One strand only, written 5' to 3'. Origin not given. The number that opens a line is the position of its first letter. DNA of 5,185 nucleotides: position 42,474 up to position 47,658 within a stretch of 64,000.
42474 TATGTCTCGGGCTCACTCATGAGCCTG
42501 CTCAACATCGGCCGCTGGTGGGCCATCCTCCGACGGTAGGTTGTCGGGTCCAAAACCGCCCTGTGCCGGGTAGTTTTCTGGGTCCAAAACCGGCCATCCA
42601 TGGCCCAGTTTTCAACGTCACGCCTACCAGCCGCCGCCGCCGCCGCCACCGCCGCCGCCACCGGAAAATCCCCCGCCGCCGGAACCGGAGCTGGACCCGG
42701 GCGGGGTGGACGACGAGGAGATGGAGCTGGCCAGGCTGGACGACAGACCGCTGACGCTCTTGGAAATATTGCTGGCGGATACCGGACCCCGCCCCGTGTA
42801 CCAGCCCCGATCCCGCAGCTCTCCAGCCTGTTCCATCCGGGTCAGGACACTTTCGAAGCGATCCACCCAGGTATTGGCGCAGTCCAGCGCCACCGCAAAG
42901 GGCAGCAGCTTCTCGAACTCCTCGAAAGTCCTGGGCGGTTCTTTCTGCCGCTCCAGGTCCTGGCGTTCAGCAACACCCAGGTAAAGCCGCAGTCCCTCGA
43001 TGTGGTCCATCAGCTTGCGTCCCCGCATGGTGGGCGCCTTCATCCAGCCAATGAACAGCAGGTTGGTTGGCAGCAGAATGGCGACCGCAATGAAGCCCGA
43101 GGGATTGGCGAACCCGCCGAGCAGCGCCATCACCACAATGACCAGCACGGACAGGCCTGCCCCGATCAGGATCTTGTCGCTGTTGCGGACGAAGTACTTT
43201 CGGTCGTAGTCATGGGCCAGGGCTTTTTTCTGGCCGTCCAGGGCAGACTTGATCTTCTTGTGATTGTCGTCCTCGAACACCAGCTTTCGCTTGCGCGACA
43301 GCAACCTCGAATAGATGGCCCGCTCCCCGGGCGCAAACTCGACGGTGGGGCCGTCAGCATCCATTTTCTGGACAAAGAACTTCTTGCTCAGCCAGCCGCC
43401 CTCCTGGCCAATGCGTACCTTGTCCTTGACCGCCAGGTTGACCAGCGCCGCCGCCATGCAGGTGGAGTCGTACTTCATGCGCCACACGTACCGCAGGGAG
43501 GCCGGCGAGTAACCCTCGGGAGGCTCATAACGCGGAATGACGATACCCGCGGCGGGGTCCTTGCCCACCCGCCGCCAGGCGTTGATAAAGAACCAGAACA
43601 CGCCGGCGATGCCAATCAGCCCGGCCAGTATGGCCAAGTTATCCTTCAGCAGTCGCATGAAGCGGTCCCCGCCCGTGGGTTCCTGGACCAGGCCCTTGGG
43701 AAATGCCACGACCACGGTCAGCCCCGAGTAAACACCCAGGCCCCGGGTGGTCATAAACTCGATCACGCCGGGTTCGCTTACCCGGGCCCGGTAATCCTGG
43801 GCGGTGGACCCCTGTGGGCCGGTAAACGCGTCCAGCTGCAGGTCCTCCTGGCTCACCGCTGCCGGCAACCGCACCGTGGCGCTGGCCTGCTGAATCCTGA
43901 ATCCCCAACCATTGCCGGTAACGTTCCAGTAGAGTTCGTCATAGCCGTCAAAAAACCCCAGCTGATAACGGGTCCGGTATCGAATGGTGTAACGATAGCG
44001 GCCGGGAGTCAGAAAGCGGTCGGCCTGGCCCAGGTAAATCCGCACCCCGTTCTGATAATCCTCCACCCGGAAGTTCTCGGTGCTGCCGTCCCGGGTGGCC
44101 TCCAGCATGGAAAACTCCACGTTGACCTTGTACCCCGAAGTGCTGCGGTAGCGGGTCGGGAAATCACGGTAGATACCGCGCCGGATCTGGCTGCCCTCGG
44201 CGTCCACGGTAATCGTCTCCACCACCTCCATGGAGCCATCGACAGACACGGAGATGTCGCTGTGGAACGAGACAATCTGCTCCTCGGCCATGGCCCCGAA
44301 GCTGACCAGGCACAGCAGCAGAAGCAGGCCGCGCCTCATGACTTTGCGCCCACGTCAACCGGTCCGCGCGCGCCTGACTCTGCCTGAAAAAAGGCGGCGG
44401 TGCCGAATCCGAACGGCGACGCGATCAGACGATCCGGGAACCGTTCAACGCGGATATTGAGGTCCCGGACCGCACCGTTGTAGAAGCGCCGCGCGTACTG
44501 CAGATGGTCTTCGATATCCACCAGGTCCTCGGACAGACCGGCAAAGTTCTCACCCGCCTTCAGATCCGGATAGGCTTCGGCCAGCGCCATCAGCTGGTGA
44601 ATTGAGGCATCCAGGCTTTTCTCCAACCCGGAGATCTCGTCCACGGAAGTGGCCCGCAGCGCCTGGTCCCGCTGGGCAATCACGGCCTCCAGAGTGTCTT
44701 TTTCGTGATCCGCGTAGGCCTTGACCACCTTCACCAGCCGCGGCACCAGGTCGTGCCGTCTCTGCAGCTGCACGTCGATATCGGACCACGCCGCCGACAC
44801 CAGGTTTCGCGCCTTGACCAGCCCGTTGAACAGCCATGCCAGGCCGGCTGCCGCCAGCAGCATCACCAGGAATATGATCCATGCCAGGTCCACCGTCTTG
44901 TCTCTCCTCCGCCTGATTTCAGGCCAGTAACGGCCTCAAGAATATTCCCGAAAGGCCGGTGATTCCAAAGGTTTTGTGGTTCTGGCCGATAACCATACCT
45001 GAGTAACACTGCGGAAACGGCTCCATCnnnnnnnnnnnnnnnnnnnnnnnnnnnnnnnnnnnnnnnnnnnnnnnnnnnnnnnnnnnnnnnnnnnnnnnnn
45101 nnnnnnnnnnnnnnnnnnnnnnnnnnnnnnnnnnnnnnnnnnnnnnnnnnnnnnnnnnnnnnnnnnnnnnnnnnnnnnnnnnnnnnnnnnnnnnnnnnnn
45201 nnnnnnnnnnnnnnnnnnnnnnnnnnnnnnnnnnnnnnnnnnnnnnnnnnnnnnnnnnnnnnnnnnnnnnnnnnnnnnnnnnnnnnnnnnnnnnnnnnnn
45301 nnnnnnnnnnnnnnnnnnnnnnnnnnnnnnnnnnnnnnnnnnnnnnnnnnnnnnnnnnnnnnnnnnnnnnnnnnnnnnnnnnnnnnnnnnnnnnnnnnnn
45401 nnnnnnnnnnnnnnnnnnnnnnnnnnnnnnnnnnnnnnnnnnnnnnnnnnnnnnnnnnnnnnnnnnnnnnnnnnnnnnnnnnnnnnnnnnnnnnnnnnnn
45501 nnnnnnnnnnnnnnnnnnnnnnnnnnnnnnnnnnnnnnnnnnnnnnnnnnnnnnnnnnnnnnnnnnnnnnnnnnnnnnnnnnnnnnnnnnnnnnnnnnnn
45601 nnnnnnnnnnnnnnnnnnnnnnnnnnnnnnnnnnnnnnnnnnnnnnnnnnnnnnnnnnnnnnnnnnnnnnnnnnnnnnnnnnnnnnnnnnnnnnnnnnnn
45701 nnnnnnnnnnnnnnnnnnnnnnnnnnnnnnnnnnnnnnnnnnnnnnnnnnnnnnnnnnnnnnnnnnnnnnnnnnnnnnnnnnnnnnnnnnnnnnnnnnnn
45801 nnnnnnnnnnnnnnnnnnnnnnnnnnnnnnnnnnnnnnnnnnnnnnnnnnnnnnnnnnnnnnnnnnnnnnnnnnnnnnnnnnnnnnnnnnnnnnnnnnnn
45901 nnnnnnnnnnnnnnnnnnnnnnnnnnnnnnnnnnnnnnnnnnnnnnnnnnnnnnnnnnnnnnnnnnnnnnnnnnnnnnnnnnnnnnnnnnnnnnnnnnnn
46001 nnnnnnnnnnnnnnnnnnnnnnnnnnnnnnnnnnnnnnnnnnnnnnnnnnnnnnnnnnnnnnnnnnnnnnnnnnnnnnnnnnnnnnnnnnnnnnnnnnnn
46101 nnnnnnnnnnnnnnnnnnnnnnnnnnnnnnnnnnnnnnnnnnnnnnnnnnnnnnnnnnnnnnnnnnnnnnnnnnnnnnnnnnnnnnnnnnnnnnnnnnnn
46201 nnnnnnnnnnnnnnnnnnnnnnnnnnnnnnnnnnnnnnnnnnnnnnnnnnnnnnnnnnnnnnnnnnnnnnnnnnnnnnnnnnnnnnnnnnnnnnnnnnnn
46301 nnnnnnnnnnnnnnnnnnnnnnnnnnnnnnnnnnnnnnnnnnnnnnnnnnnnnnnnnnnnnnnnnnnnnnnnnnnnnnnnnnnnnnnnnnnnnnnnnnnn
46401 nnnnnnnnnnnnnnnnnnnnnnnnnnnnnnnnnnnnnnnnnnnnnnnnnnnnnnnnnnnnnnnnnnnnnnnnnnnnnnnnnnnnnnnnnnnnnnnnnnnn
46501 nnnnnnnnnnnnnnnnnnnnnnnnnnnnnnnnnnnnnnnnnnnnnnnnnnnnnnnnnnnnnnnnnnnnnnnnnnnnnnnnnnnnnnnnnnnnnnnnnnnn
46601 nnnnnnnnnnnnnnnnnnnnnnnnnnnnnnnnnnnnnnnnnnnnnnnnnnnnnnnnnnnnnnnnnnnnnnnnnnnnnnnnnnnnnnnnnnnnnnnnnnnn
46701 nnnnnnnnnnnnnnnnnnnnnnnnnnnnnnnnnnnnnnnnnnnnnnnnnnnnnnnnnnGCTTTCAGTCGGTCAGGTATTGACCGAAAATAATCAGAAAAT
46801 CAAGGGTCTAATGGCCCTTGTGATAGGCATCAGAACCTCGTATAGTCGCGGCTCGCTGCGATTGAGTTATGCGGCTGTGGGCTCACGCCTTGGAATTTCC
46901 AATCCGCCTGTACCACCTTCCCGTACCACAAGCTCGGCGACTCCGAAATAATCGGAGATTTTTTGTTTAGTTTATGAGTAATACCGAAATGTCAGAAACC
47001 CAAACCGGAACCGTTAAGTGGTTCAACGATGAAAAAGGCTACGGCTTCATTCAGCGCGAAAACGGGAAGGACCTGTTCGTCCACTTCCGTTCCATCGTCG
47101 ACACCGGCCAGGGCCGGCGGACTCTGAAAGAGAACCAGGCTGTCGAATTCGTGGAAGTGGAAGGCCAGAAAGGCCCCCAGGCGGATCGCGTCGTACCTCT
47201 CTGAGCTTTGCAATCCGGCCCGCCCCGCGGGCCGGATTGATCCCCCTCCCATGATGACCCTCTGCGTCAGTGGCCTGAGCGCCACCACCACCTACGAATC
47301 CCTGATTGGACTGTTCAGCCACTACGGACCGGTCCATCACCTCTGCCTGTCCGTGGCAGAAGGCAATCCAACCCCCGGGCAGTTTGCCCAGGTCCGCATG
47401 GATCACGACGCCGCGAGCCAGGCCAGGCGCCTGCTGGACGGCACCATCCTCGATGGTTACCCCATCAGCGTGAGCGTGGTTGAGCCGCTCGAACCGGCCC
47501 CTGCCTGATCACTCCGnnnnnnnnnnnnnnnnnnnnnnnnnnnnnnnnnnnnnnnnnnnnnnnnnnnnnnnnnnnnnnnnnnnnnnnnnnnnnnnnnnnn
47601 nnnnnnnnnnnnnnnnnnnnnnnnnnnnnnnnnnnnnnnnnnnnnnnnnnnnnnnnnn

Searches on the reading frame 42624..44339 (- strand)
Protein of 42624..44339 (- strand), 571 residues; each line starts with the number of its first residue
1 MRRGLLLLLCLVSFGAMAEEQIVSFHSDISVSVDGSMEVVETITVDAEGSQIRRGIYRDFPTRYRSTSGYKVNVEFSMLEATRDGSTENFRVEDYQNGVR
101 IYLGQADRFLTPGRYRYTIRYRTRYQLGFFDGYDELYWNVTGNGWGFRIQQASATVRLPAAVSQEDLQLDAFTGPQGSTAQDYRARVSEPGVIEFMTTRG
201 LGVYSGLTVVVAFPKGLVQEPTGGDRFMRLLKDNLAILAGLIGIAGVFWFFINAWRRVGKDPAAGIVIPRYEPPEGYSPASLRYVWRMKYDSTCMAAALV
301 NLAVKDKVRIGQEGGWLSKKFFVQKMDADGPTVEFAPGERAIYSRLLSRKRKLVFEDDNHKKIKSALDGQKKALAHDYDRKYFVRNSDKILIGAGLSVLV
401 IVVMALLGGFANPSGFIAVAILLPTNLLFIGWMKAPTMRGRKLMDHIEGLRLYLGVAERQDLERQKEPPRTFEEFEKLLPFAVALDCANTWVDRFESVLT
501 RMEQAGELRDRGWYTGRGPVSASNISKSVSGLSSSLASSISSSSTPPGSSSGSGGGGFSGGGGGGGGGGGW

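Call 3: search_protein_families(library=pfam, proteins=[window:42624-44339:-], max_evalue=0.001)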
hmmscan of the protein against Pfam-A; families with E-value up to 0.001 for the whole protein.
window:42624-44339:- (571 aa): 2 families
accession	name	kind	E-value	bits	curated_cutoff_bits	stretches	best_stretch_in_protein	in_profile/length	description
PF09972.14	DUF2207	-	4.3e-32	112.1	24.4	1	22-213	2-172/172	Predicted membrane protein (DUF2207) N-terminal domain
PF20990.2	DUF2207_C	-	2e-30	106.8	33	1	269-495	2-247/247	Predicted membrane protein (DUF2207) C-terminal domain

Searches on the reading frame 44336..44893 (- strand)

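Call 3: search_protein_families(library=pfam, proteins=[window:44336-44893:-], max_evalue=0.001)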
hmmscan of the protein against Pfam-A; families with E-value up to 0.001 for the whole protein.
window:44336-44893:- (185 aa): 1 family
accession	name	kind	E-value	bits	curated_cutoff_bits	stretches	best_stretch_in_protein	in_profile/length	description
PF04011.17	LemA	-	7.8e-50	169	26.2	1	35-181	1-147/149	LemA family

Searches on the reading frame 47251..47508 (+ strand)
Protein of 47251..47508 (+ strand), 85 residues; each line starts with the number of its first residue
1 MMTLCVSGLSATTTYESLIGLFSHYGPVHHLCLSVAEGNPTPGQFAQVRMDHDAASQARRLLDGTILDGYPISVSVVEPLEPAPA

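Call 44: search_protein_families(library=pfam, proteins=[window:47251-47508:+], max_evalue=0.001)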
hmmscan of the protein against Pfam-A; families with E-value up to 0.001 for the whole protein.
window:47251-47508:+ (85 aa): 1 family
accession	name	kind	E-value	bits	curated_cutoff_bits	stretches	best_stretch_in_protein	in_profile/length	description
PF00076.28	RRM_1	-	8.3e-06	26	20.7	1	4-72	1-69/70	RNA recognition motif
